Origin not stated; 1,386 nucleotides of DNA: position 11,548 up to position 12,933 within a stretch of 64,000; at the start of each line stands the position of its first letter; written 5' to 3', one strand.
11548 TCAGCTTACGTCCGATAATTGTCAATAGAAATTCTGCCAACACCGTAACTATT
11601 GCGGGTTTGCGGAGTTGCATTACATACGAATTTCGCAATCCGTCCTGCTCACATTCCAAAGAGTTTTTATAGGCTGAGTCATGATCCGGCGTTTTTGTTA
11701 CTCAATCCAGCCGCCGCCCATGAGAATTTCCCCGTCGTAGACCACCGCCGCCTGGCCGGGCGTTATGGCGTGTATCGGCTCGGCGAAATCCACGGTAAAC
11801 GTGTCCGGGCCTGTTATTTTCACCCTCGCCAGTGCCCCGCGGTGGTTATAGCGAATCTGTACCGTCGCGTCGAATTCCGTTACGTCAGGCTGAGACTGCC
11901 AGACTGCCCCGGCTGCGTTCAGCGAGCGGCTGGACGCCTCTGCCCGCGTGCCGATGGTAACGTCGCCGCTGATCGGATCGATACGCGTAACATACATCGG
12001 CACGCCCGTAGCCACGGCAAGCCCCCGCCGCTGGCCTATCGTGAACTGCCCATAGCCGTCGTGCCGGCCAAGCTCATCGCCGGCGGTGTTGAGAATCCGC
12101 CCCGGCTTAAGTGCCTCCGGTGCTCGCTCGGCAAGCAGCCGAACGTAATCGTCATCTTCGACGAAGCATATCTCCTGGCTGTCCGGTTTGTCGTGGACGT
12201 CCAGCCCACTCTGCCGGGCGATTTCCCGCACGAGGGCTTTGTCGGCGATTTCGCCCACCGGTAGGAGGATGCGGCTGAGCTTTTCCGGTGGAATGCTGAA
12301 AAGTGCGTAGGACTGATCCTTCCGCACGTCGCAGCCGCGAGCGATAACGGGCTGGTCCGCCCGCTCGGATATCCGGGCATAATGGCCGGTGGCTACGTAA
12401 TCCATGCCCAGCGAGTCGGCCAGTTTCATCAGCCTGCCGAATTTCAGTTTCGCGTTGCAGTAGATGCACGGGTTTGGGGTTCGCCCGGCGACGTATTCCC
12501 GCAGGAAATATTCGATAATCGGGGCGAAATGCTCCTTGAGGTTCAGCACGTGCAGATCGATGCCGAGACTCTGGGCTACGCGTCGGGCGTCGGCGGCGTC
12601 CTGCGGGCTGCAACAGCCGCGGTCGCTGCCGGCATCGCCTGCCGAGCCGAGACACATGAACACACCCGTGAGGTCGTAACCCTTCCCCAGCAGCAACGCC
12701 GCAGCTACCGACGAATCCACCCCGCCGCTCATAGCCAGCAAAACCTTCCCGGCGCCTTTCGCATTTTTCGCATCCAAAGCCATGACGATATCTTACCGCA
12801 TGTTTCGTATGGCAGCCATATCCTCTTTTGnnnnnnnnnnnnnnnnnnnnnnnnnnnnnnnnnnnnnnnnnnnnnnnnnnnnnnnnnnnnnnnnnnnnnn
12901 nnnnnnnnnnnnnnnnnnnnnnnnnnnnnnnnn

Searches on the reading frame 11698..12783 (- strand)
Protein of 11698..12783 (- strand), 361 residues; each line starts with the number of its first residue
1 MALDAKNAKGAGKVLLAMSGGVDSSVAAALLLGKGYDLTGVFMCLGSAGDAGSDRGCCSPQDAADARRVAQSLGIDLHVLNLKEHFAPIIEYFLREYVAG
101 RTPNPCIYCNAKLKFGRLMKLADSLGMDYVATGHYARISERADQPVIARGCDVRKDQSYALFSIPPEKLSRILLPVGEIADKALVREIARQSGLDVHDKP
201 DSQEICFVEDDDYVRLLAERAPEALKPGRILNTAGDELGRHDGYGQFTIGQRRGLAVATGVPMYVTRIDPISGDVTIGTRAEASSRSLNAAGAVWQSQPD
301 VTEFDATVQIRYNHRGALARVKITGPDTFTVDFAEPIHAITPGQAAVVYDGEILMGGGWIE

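Call 14: search_protein_families(library=pfam, proteins=[window:11698-12783:-], max_evalue=0.001)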
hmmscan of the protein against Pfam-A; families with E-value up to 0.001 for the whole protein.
window:11698-12783:- (361 aa): 5 families
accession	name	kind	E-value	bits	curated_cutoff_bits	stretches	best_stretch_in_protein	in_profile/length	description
PF03054.22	tRNA_Me_trans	-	2.5e-66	223.6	20.6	1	13-209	2-201/202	tRNA methyl transferase HUP domain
PF20258.4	tRNA_Me_trans_C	-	3.3e-17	63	20.6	1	287-360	3-77/77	Aminomethyltransferase beta-barrel domain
PF20259.3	tRNA_Me_trans_M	-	3.1e-14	52.7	27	1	219-278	6-65/66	tRNA methyl transferase PRC-barrel domain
PF02540.23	NAD_synthase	-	5e-05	23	21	1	8-87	15-86/242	NAD synthase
PF02568.20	ThiI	-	0.00043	20.4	20.5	1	11-44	3-36/197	Thiamine biosynthesis protein (ThiI)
